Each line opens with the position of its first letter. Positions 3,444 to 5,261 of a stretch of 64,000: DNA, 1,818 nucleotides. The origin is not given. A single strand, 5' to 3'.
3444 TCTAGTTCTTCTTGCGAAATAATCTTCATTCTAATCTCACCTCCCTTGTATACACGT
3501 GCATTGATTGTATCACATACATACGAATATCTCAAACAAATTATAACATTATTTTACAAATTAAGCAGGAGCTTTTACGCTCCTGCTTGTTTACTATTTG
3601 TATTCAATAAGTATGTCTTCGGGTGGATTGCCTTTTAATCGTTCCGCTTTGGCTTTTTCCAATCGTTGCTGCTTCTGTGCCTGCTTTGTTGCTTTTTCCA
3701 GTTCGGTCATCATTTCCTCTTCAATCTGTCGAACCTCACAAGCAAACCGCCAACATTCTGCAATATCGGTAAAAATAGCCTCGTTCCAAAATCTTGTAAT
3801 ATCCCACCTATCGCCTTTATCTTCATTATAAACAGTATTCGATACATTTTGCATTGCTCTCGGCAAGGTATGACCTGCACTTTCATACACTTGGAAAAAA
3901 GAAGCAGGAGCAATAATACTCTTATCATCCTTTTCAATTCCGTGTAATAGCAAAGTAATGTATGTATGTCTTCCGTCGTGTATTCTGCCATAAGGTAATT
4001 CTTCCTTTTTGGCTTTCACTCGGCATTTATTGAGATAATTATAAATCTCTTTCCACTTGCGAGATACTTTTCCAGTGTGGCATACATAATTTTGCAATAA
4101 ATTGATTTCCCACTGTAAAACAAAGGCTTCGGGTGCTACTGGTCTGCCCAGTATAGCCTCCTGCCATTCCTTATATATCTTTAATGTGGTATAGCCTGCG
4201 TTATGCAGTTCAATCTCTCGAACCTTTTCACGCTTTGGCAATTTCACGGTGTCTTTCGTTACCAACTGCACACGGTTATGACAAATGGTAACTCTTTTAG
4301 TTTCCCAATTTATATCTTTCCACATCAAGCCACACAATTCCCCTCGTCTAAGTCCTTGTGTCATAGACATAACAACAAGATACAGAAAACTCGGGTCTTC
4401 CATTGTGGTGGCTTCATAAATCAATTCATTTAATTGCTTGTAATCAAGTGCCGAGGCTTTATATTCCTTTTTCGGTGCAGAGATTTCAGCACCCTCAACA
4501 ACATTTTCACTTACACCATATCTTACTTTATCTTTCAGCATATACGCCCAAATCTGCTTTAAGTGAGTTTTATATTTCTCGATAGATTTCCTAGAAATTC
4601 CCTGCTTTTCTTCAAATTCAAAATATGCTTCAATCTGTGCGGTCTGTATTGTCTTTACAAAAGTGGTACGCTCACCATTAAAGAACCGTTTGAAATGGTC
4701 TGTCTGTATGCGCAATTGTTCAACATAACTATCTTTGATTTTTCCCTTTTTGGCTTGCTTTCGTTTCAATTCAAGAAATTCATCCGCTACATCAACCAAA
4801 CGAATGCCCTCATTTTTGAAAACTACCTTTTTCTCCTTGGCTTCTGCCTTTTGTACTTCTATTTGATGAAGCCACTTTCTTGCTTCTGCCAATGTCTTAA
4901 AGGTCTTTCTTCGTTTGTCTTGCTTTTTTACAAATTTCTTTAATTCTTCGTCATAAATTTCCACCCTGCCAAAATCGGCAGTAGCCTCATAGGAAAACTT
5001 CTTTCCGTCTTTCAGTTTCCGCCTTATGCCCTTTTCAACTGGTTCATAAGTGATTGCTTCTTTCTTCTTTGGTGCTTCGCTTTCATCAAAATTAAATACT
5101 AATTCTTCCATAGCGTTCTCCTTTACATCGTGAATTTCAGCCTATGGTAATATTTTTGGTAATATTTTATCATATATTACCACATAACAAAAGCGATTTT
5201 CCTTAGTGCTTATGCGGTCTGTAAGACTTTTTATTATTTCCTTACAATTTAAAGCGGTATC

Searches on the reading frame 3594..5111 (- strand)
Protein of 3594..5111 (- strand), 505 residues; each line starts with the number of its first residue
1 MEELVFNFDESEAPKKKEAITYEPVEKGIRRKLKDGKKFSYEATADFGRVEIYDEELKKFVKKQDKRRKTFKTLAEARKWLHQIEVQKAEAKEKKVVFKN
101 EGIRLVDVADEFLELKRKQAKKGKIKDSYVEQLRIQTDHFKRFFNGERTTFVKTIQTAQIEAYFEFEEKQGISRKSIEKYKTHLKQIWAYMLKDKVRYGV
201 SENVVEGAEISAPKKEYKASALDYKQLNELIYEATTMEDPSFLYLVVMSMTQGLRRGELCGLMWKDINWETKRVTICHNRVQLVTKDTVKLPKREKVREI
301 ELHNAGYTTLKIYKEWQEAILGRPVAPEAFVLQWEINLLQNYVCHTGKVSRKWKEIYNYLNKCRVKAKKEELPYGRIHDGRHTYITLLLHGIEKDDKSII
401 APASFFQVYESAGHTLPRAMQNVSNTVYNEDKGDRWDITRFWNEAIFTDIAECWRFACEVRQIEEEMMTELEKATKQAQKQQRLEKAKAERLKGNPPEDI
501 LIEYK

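Call 7: search_protein_families(library=pfam, proteins=[window:3594-5111:-])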
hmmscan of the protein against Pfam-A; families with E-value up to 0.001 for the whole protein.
window:3594-5111:- (505 aa): 2 families
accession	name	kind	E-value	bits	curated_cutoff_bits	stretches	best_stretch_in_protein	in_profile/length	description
PF00589.27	Phage_integrase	-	1.9e-06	28.2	27.1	1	222-388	3-140/172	Phage integrase family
PF13102.12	Phage_int_SAM_5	-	0.00037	21.3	22.3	1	112-195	9-86/98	Phage integrase SAM-like domain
